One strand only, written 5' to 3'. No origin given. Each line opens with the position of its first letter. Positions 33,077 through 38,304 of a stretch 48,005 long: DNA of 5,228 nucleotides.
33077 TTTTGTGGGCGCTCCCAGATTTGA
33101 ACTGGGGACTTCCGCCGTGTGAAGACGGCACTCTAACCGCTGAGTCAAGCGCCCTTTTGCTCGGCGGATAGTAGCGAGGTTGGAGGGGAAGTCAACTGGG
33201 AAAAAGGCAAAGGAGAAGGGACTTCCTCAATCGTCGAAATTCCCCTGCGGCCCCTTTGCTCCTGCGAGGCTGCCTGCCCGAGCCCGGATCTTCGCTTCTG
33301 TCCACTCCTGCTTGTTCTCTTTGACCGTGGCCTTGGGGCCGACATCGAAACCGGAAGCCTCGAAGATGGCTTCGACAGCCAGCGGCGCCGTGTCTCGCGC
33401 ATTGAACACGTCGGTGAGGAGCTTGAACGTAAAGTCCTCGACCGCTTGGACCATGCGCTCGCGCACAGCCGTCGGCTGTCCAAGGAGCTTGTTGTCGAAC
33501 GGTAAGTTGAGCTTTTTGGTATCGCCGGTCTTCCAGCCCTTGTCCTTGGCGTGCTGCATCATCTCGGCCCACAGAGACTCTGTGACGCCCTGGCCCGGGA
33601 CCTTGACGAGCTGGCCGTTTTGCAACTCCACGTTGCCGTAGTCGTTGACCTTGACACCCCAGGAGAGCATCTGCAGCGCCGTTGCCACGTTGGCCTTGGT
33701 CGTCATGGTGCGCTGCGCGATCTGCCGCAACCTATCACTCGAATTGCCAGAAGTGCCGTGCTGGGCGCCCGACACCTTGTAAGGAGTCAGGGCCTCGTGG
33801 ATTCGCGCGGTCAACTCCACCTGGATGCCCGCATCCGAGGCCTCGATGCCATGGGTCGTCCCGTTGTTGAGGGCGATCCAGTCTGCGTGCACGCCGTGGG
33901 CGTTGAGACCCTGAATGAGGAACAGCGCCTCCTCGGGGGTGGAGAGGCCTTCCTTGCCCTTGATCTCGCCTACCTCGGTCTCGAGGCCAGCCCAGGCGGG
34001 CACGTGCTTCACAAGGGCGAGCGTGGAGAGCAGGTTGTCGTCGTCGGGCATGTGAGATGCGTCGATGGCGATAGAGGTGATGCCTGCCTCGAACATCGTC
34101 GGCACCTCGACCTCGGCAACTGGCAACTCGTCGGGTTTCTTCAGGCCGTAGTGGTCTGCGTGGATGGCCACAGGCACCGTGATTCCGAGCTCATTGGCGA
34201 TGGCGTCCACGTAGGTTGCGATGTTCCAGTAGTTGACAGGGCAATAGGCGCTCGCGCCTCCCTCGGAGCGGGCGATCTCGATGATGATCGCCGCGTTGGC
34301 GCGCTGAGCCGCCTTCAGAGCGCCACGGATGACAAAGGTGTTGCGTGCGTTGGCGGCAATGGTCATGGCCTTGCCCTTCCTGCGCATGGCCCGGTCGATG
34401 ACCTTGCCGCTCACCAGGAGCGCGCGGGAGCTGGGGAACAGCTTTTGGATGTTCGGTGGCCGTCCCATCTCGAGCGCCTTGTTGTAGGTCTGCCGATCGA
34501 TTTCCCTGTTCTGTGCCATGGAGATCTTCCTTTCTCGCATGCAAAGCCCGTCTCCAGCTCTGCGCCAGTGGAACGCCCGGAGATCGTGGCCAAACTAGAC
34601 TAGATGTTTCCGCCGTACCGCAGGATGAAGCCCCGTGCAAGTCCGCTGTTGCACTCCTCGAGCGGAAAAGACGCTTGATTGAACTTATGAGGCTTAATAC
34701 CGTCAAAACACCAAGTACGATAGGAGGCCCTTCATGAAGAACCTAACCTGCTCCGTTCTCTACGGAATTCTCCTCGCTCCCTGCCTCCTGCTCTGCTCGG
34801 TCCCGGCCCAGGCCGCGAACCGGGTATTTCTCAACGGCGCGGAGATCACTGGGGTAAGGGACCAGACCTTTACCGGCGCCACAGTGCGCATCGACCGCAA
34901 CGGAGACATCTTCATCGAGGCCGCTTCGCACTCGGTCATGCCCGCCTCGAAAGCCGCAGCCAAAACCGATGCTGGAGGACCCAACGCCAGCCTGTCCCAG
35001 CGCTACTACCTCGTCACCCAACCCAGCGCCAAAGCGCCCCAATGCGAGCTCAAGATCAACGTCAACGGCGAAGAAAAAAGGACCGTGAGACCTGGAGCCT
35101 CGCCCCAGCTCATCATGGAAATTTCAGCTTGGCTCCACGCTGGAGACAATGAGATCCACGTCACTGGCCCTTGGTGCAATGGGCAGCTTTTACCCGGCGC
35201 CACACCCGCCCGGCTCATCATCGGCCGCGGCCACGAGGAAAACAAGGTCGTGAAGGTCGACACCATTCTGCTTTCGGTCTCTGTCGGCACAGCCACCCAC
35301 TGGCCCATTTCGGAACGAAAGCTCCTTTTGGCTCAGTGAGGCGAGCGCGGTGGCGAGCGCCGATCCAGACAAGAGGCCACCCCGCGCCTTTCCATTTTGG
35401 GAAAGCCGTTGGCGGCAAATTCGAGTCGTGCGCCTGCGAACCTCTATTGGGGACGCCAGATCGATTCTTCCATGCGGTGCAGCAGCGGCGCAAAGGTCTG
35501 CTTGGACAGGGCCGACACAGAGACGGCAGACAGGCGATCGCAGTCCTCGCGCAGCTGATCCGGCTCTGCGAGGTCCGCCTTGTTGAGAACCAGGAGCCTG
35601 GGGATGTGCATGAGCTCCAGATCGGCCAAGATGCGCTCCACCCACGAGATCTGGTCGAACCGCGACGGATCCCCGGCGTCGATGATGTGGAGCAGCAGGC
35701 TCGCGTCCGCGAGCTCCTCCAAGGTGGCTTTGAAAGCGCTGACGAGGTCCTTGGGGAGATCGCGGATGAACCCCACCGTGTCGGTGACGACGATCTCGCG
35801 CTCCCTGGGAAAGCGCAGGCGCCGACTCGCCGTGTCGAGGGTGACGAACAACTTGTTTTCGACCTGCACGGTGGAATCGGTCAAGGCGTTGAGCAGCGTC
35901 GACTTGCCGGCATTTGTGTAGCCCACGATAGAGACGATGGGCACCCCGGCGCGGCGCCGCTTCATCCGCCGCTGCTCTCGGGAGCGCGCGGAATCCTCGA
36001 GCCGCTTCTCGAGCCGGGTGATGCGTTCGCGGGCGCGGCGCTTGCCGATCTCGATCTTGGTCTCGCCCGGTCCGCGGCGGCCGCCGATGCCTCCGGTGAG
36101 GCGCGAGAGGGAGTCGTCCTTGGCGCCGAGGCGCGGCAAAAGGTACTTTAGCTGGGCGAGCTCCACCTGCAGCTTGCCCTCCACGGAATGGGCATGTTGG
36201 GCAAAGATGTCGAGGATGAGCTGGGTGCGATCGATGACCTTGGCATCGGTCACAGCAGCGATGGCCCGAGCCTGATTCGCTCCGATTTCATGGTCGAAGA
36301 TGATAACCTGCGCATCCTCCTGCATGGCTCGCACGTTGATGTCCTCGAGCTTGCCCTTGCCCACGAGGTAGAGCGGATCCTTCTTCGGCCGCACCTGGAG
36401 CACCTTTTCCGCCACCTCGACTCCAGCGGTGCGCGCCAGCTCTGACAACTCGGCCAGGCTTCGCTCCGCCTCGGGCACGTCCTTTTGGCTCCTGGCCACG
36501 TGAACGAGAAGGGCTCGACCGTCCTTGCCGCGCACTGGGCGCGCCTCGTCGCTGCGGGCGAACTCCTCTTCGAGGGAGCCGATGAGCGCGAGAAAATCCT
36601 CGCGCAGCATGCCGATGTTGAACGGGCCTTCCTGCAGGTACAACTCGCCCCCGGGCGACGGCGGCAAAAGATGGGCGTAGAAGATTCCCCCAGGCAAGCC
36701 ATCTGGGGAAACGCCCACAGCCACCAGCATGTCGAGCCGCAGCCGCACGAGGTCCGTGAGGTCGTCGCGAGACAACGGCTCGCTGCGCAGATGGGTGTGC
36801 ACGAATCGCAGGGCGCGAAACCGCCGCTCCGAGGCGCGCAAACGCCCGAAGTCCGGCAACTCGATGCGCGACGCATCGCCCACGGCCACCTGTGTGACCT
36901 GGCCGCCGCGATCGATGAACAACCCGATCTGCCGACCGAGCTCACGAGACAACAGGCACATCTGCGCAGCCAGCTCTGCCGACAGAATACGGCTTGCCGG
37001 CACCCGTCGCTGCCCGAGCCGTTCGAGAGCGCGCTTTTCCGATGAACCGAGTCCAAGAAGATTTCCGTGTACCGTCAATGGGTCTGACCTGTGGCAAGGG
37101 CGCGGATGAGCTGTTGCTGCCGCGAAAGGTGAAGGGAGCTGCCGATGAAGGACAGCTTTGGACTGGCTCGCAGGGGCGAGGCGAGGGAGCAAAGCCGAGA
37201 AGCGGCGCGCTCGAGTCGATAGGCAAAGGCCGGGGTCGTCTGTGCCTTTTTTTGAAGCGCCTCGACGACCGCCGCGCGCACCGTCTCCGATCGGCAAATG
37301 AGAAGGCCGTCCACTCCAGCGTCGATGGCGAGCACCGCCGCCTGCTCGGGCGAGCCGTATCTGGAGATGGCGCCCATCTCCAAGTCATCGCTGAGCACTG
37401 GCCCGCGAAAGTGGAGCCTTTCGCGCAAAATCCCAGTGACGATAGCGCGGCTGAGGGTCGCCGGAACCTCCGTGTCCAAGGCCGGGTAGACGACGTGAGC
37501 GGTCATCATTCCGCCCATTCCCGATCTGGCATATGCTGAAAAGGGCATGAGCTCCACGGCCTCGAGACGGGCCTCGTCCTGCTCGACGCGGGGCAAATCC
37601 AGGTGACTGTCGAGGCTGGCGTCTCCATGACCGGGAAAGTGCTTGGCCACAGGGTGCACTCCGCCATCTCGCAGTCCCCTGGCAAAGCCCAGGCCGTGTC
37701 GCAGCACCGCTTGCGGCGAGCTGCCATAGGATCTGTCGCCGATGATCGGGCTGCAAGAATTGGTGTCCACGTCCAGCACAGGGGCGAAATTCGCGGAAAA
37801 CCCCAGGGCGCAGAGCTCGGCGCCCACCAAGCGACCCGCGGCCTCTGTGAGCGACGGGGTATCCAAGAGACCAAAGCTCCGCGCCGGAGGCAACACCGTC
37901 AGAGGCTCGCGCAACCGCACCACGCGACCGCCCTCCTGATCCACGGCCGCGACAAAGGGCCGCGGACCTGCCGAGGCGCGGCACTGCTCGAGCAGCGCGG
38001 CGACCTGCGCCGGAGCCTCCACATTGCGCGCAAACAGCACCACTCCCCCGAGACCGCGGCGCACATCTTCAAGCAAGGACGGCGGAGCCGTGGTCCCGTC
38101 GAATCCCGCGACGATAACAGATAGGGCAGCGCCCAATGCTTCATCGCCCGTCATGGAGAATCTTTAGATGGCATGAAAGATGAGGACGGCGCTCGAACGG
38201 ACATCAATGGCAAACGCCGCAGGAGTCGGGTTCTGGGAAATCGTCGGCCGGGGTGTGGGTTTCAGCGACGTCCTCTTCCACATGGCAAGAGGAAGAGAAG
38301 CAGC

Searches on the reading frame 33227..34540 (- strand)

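Call 27: search_protein_families(library=pfam, proteins=[window:33227-34540:-], max_evalue=0.001)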
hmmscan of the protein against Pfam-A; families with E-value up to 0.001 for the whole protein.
window:33227-34540:- (437 aa): 1 family
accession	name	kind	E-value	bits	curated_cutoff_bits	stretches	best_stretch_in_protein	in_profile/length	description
PF01116.26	F_bP_aldolase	-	2.5e-29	103.1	25.5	1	54-301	11-244/277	Fructose-bisphosphate aldolase class-II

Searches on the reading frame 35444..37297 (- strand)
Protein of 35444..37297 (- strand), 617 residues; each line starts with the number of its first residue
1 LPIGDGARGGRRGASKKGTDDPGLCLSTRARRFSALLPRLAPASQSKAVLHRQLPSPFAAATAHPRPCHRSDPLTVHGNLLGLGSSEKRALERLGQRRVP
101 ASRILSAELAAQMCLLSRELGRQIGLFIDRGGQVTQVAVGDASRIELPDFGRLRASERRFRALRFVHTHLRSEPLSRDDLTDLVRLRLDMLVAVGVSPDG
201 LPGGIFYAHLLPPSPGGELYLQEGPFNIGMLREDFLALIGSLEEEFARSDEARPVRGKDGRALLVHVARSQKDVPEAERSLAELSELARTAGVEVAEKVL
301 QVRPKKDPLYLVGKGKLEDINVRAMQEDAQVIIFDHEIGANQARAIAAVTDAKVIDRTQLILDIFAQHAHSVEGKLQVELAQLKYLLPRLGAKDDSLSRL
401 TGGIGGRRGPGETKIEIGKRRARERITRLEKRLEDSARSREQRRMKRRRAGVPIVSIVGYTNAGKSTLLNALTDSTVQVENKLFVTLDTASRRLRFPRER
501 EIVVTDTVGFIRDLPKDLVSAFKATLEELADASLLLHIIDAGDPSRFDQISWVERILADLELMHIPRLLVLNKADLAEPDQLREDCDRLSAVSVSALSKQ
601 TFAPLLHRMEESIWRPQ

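Call 27: search_protein_families(library=pfam, proteins=[window:35444-37297:-], max_evalue=0.001)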
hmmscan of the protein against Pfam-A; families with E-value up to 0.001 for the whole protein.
window:35444-37297:- (617 aa): 8 families
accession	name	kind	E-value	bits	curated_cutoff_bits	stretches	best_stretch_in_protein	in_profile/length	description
PF13167.11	GTP-bdg_N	-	5.8e-28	97.8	25.4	1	279-366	2-89/89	GTP-binding GTPase N-terminal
PF16360.10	GTP-bdg_M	-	3.3e-26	92.1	29.5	1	368-447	1-79/79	GTP-binding GTPase Middle Region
PF01926.29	MMR_HSR1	-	1.1e-20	74.3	21.9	1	455-573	2-113/113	50S ribosome-binding GTPase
PF02421.24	FeoB_N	-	3.3e-09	36.9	27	1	455-591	3-132/156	Ferrous iron transport protein B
PF03193.22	RsgA_GTPase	-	8.2e-07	29.4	30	0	447-510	102-168/174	RsgA GTPase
PF03029.23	ATP_bind_1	-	6.7e-05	23.2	27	0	457-500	1-45/240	Conserved hypothetical ATP binding protein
PF00009.33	GTP_EFTU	-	0.00033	20.7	26.5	0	454-505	5-56/188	Elongation factor Tu GTP binding domain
PF00025.27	Arf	-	0.00061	19.7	22.3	0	457-583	19-134/174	ADP-ribosylation factor family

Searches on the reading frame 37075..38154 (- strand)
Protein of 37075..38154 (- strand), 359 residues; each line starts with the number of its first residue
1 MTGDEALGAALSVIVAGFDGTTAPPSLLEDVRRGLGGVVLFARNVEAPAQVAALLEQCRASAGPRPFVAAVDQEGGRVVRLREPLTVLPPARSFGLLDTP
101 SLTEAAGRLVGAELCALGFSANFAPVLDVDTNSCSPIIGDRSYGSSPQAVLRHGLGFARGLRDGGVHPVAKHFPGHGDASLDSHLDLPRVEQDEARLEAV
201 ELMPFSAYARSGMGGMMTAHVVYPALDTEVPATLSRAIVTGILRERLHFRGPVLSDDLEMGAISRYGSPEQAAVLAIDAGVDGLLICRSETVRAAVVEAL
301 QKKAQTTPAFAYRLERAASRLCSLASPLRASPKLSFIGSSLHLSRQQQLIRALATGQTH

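Call 27: search_protein_families(library=pfam, proteins=[window:37075-38154:-], max_evalue=0.001)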
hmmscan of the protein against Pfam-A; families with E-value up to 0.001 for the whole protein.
window:37075-38154:- (359 aa): 1 family
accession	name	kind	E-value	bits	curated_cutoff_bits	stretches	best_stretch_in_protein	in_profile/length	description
PF00933.27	Glyco_hydro_3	-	4.8e-73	246.8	27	1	34-319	28-311/316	Glycosyl hydrolase family 3 N terminal domain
